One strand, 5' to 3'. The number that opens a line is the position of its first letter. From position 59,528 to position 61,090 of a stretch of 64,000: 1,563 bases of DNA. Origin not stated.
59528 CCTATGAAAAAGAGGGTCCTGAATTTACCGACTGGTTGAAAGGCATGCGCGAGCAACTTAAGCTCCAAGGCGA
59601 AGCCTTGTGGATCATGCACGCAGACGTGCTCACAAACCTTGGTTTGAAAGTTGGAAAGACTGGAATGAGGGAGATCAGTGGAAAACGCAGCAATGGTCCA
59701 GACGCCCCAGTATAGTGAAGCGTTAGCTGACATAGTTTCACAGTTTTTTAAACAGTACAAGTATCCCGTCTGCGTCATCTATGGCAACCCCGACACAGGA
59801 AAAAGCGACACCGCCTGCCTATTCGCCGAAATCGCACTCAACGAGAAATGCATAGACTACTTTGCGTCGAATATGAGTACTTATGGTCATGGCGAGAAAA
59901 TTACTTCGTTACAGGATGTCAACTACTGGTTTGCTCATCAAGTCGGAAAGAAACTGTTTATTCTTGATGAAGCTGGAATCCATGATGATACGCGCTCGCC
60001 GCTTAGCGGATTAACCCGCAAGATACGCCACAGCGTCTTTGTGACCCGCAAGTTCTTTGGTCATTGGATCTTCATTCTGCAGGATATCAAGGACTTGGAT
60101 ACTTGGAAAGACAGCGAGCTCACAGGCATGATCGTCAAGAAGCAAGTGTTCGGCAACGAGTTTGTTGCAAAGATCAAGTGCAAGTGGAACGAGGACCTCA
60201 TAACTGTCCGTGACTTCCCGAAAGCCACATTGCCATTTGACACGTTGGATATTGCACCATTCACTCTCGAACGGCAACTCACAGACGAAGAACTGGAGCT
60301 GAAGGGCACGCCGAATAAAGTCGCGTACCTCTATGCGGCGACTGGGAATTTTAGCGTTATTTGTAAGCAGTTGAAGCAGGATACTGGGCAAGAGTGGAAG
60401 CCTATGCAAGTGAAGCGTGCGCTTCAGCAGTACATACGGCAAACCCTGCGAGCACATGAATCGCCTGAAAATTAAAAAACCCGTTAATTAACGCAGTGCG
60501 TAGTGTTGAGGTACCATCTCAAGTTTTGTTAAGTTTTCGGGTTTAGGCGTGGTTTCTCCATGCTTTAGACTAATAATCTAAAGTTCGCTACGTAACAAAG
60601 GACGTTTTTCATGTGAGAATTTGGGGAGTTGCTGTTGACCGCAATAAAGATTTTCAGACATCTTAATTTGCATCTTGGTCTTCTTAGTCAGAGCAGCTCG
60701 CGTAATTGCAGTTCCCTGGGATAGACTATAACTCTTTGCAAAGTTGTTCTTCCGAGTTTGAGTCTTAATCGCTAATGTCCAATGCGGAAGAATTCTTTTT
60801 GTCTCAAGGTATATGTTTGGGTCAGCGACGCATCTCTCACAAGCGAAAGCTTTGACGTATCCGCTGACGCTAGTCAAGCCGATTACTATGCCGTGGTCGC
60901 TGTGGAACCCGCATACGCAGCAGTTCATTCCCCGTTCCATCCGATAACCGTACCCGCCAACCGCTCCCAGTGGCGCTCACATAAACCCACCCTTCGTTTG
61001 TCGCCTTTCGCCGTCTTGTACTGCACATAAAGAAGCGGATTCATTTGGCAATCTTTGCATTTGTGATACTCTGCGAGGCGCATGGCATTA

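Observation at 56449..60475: Virus-like morphogenesis module with no recognisable capsid or replicase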

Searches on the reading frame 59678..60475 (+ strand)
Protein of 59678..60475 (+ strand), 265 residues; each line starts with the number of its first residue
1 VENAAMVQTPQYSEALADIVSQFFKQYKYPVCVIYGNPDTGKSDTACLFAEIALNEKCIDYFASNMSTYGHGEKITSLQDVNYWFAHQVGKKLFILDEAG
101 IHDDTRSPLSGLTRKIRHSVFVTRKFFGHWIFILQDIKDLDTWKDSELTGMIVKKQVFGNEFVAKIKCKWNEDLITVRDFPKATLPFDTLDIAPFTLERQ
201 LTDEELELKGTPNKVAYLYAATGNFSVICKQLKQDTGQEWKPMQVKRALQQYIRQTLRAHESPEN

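Call 7: search_protein_families(library=pfam, max_evalue=0.1, proteins=[window:59678-60475:+])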
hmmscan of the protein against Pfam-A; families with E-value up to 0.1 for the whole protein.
window:59678-60475:+ (265 aa): 0 families

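Call 9: search_protein_families(library=phrogs, max_evalue=0.1, proteins=[window:59678-60475:+])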
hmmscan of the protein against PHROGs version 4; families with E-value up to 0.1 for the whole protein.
window:59678-60475:+ (265 aa): 2 families
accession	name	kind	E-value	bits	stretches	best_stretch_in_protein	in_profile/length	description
phrog_1979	-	unknown function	8.9e-16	59.1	1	30-216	125-323/380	-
phrog_3277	-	DNA, RNA and nucleotide metabolism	0.091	13.6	0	22-105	3-93/168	DnaC-like helicase loader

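Call 11: search_dna_similar(query=window:59678-60475:+, collection=phages, mode=protein, max_evalue=0.01, max_rows=30)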
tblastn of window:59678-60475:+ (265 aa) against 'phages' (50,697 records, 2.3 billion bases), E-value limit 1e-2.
Records with a match: 2; places in all: 2; records where one place covers at least 80% of the query: 0.
Best place of each record, by identity: <60% 2.
By first word of the organism name: Halorubrum 2.
By host as written in the record: Halorubrum sp. SP3-3 2.
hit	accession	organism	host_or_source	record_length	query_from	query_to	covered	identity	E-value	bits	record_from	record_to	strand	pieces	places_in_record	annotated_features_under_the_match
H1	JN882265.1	Halorubrum pleomorphic virus 3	Halorubrum sp. SP3-3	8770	30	220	72%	26.5%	1e-3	46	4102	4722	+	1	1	ORF5: ORF5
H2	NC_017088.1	Halorubrum pleomorphic virus 3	Halorubrum sp. SP3-3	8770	30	220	72%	26.5%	1e-3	46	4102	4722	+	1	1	ORF5: ORF5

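Call 12: find_homologous_proteins(query=window:59678-60475:+)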
Query window:59678-60475:+ (265 aa): 79 proteins with E <= 0.001 among 556 candidates.
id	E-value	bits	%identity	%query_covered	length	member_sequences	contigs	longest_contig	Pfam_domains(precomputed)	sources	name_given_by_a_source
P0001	5.9e-164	562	91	100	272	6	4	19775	-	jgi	-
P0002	1.2e-146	505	80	100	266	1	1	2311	-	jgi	jgi:hypothetical protein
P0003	1.7e-145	501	82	95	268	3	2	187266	-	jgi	-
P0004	2.7e-145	501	81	99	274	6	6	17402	-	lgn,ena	-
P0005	3.6e-142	490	77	100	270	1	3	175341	-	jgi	jgi:hypothetical protein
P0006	4.4e-142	490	79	99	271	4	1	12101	-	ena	-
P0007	4.0e-141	487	78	99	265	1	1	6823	-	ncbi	-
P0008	7.4e-140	483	77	100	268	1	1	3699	-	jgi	jgi:hypothetical protein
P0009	4.4e-132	457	73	99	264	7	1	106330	-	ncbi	ncbi:MAG: hypothetical protein QXX34_03510 [Candidatus Bathyarchaeia archaeon]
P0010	4.0e-130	451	75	95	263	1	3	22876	-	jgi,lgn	jgi:hypothetical protein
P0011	5.0e-130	451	72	99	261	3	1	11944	-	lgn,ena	-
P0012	2.6e-128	445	71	99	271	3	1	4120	-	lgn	-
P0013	7.3e-123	427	71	97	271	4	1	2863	-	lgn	-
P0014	1.4e-121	423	69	97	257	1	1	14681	-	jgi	jgi:hypothetical protein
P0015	2.9e-119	415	67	96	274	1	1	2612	-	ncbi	-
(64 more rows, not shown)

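Call 16: find_encoding_contigs(protein=P0001, flank=10000, max_places=4)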
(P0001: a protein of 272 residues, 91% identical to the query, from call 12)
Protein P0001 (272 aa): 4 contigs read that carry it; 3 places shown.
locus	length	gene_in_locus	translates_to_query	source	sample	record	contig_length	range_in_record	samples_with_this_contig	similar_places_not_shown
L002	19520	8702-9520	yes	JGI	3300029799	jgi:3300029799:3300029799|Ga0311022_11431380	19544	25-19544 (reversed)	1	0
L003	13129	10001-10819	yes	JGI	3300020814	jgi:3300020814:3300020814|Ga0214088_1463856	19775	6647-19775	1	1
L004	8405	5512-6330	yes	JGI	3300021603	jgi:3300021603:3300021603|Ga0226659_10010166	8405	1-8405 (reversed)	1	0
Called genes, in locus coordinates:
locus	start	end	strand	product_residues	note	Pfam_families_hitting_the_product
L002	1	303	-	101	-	?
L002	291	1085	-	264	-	PF13489:Methyltransf_23 (weak), PF00145:DNA_methylase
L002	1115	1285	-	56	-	-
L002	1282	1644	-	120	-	-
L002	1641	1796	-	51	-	-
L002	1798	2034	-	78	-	-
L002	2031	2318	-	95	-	-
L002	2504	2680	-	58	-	PF01402:RHH_1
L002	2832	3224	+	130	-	PF01402:RHH_1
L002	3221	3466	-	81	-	-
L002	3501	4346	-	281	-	PF16317:Glyco_hydro_99 (faint)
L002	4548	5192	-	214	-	-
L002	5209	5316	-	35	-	-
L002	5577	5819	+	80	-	-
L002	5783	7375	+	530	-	PF24517:CBM96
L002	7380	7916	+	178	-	-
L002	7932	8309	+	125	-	-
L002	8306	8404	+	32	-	-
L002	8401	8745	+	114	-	-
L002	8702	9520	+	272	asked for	-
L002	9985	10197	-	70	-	-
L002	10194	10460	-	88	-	-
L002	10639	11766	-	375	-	PF16795:Phage_integr_3 (faint)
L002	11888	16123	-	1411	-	-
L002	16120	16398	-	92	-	-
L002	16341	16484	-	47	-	-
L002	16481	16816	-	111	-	-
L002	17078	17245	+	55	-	-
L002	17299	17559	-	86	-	-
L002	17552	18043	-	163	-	-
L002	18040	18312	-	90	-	-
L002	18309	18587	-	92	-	-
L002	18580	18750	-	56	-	PF01402:RHH_1 (weak)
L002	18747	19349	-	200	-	-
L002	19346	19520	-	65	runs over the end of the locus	?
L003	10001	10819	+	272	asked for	-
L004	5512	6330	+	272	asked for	-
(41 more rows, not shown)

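Call 24: find_related_loci(query=window:59678-60475:+, collection=viral_contigs, flank=10000)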
Query window:59678-60475:+ (265 aa) in viral_contigs; peptide patterns used: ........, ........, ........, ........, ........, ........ (x = any residue, [..] = any of these).
8 stretches matched a pattern, but none encodes a relative of the query by tblastn (E <= 1e-3).

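Call 26: find_related_loci(query=A2, collection=viral_contigs, flank=10000)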
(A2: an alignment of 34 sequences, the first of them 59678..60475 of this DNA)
Query A2 (265 aa) in viral_contigs; peptide patterns used: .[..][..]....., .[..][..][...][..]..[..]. (x = any residue, [..] = any of these).
86 stretches matched a pattern, but none encodes a relative of the query by tblastn (E <= 1e-3).
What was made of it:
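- No relative was found in IMG/VR (calls 24, 26). There is no capsid and no IMG/VR relative (calls 24, 26).
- Tried and rejected: IMG/VR protein scans with the NTPase and with its 34-sequence alignment found no relatives (calls 24, 26).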

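Call 28: find_related_loci(query=A2, collection=genome_contigs, flank=10000)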
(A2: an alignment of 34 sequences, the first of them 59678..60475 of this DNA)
Query A2 (265 aa) in genome_contigs; peptide patterns used: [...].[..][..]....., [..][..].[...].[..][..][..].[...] (x = any residue, [..] = any of these).
34 stretches matched a pattern; 9 encode a relative of the query (tblastn E <= 1e-3); 9 distinct loci.
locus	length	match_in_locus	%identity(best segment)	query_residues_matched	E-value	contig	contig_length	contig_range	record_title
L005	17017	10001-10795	91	1-264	2e-169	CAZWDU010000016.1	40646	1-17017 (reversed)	MAG TPA_asm: uncultured Candidatus Bathyarchaeia archaeon isolate binchicken_co43_174 genome assembly, contig: NODE_1364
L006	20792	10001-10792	78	1-260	6e-145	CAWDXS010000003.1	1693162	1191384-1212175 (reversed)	MAG: Candidatus Bathyarchaeota archaeon isolate MFD04408.bin.1.32 genome assembly, contig: contig_23657, whole genome sh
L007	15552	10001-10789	73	1-262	7e-138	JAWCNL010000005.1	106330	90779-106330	MAG: Candidatus Bathyarchaeia archaeon isolate JZ-2_201709_bins_168 JZ-2_201709_bins_168_scaffold_5, whole genome shotgu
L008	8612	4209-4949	71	12-258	2e-123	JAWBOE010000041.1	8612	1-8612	MAG: Candidatus Bathyarchaeia archaeon isolate HHBFW-2_201803_bins_186 HHBFW-2_201803_bins_186_scaffold_41, whole genome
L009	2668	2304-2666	67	11-131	2e-54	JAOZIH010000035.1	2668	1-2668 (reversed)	MAG: Candidatus Bathyarchaeota archaeon isolate SQ NODE_13038, whole genome shotgun sequence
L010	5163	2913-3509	29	30-232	2e-19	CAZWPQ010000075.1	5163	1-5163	MAG TPA_asm: uncultured Nitrososphaerota archaeon isolate SRP141552_co1_149 genome assembly, contig: NODE_8541_length_51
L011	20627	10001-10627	30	31-249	6e-15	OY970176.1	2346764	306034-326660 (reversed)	MAG: Candidatus Bathyarchaeota archaeon isolate MFD03726.bin.c.13 genome assembly, chromosome: 1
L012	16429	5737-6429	26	25-261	6e-12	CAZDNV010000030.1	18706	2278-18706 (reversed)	MAG TPA_asm: uncultured Candidatus Bathyarchaeia archaeon isolate binchicken_co91_418 genome assembly, contig: NODE_3270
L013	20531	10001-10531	26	24-198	2e-4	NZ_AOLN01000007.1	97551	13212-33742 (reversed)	Haloferax mucosum ATCC BAA-1512 contig_7, whole genome shotgun sequence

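Call 50: search_solved_structures(query=A2, max_evalue=1)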
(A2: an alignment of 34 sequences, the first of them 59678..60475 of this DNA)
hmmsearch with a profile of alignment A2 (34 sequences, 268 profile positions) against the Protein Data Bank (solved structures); distinct sequences matched with E-value up to 1: 20.
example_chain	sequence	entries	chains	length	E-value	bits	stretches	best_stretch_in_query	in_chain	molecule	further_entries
9uiq_C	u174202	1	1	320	6.3e-05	25.6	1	14-119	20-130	Replication factor C subunit 5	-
6vvo_C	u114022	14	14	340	7.1e-05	25.4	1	14-119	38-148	Replication factor C subunit 5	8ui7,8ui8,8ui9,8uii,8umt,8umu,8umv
7z6h_G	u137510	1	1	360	8e-05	25.3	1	14-119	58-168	Replication factor C subunit 5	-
8tw7_3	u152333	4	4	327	0.0016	21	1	13-102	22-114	Replication factor C subunit 3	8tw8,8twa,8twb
8dr0_C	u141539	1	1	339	0.0017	20.9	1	13-102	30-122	Replication factor C subunit 3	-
8fs3_C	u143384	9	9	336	0.0017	20.9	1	13-102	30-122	Replication factor C subunit 3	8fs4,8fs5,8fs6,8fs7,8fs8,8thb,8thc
1sxj_C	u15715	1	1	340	0.0017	20.9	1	13-102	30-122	Activator 1 40 kDa subunit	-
7ste_C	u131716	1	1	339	0.0018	20.9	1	13-102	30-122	Replication factor C subunit 3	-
7sgz_C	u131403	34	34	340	0.0018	20.9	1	13-102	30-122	Replication factor C subunit 3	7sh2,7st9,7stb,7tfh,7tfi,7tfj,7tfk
9uiq_B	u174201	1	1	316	0.047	16.2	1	25-102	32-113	Replication factor C subunit 2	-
6vvo_B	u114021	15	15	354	0.059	15.9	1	25-102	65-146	Replication factor C subunit 2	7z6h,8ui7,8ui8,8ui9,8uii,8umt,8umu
9uiq_D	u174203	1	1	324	0.13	14.8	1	8-101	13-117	Replication factor C subunit 4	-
6vvo_D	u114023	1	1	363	0.16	14.4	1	8-101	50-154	Replication factor C subunit 4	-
7z6h_D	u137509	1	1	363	0.16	14.4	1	8-101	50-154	Replication factor C subunit 4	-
8ui7_D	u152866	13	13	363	0.16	14.4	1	8-101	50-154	Replication factor C subunit 4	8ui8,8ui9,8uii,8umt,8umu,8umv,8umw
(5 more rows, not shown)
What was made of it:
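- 59678..60475 (+): AAA+ NTPase of the pleolipovirus NTPase family. A C-terminal helix-turn-helix-like tail is my reading only. Weak RFC-like matches in the PDB (call 50).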

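Call 57: search_protein_families(library=phrogs, max_evalue=0.01, proteins=[L010:2850-3677:+, L011:9893-10714:+, L012:5650-6441:+, L010:620-1642:+])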
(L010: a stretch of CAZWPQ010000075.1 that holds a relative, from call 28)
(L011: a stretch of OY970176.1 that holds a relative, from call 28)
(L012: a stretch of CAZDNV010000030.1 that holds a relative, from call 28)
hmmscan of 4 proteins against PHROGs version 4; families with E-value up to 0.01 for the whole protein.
L010:2850-3677:+ (275 aa): 1 family
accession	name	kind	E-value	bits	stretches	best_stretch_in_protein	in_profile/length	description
phrog_1979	-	unknown function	2.5e-22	80.7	1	14-193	117-309/380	-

L011:9893-10714:+ (273 aa): 4 families
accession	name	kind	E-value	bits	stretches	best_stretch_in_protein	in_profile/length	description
phrog_1979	-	unknown function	1.2e-11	45.5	1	26-221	115-323/380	-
phrog_5484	-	DNA, RNA and nucleotide metabolism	9.7e-06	26.3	1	33-172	25-168/239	DnaA-like replication initiation protein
phrog_38691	-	unknown function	3.2e-05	24.5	1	32-174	23-162/258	-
phrog_197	-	moron, auxiliary metabolic gene and host takeover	0.0016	19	1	47-153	38-155/486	Zot-like toxin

L012:5650-6441:+ (263 aa): 2 families
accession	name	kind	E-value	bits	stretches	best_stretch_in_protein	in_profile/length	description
phrog_1979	-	unknown function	4.2e-12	47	1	37-209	126-306/380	-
phrog_5846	-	DNA, RNA and nucleotide metabolism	0.00028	21.3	1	34-112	37-103/380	clamp loader of DNA polymerase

L010:620-1642:+ (340 aa): 0 families
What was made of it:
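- The NTPase's only significant PHROG match is the pleolipovirus virion-module NTPase (calls 9, 57). One distant NTPase (L011) gives a weak Zot-like hit at 1.6e-3 (call 57).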

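Call 65: search_protein_families(library=pfam, max_evalue=0.01, proteins=[L002:11888-16123:-, L002:18747-19349:-, L002:17552-18043:-, L002:1282-1644:-, L002:4548-5192:-, L002:3501-4346:-, L006:2947-4809:-, L006:4814-5860:-, L006:1067-1981:-, L006:5847-6515:-])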
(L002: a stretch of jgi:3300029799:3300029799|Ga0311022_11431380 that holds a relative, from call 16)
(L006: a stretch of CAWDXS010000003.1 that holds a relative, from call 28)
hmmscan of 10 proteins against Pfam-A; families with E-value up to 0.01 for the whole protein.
L002:11888-16123:- (1411 aa): 0 families

L002:18747-19349:- (200 aa): 0 families

L002:17552-18043:- (163 aa): 0 families

L002:1282-1644:- (120 aa): 0 families

L002:4548-5192:- (214 aa): 0 families

L002:3501-4346:- (281 aa): 2 families
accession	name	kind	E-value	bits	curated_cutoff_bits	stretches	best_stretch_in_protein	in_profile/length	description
PF16317.11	Glyco_hydro_99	-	2.6e-08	33.8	33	1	1-102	72-163/341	Glycosyl hydrolase family 99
PF03659.20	Glyco_hydro_71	-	0.00039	19.8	34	1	155-221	184-247/375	Glycosyl hydrolase family 71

L006:2947-4809:- (620 aa): 4 families
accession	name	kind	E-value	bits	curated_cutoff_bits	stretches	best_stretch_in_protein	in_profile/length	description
PF18911.6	PKD_4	-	2.2e-15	56.9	27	1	517-578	16-78/85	PKD domain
PF00801.26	PKD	-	3.7e-09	36.9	23.5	1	517-583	13-80/80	PKD domain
PF02369.22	Big_1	-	8.8e-05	23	34.9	1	405-447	20-65/93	Bacterial Ig-like domain (group 1)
PF17802.7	SpaA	-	0.0018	18.8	23.1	1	410-454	8-54/91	Prealbumin-like fold domain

L006:4814-5860:- (348 aa): 2 families
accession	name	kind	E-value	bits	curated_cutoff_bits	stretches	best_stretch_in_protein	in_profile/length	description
PF16317.11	Glyco_hydro_99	-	1.1e-12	48.3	33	1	60-170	60-161/341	Glycosyl hydrolase family 99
PF03659.20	Glyco_hydro_71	-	0.0041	16.4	34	0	224-297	183-254/375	Glycosyl hydrolase family 71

L006:1067-1981:- (304 aa): 0 families

L006:5847-6515:- (222 aa): 0 families

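Call 86: search_dna_similar(query=window:59678-60475:+, collection=plasmids, mode=protein, max_evalue=0.01, max_rows=15)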
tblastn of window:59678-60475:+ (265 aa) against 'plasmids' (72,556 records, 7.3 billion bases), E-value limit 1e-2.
No match.
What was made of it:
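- On Conjugative / integrative-conjugative elements: No PLSDB match for the NTPase (call 86).
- No PLSDB match (call 86).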

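Call 88: find_related_loci(query=A2, collection=metagenome_contigs, flank=10000)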
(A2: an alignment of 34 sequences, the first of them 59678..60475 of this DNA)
Query A2 (265 aa) in metagenome_contigs; peptide patterns used: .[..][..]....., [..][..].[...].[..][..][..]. (x = any residue, [..] = any of these).
600 stretches matched a pattern (row limit reached: there are more); 176 encode a relative of the query (tblastn E <= 1e-3); the best 80 are kept; 78 distinct loci.
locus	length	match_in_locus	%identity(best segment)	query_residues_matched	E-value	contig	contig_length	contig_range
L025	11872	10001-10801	80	1-263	5e-151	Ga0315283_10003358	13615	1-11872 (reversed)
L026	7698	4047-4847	80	1-263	5e-151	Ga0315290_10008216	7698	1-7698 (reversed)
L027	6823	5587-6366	78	3-262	2e-146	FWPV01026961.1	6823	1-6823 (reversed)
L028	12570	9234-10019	77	1-262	5e-145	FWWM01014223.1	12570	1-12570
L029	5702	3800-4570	72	7-263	9e-136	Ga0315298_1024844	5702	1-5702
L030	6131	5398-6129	72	1-246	8e-127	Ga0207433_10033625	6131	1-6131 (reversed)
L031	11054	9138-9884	69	12-260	5e-121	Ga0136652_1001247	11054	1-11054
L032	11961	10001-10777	68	1-258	1e-120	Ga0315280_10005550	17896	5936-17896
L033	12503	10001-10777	68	1-258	1e-120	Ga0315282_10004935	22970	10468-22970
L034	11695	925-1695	64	1-258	5e-116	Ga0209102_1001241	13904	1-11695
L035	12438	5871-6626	65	7-258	2e-115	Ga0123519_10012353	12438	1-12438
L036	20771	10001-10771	64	1-258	5e-113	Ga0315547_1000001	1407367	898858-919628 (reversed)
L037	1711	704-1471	63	2-254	3e-119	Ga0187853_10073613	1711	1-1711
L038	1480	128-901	62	8-264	2e-118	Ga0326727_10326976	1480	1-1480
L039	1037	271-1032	60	7-258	2e-117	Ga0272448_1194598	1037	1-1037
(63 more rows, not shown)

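Call 97: search_protein_families(library=ncbifam, max_evalue=0.01, proteins=[window:59678-60475:+])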
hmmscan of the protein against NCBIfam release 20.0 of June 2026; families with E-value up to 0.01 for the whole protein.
window:59678-60475:+ (265 aa): 0 families

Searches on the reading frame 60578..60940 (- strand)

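Call 10: search_protein_families(library=pfam, max_evalue=0.1, proteins=[window:60578-60940:-])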
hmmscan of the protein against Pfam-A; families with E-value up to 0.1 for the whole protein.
window:60578-60940:- (120 aa): 1 family
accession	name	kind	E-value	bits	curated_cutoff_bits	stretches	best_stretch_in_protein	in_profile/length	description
PF15643.12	Tox-PL-2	-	0.011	16.4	25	1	22-96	6-82/103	Papain fold toxin 2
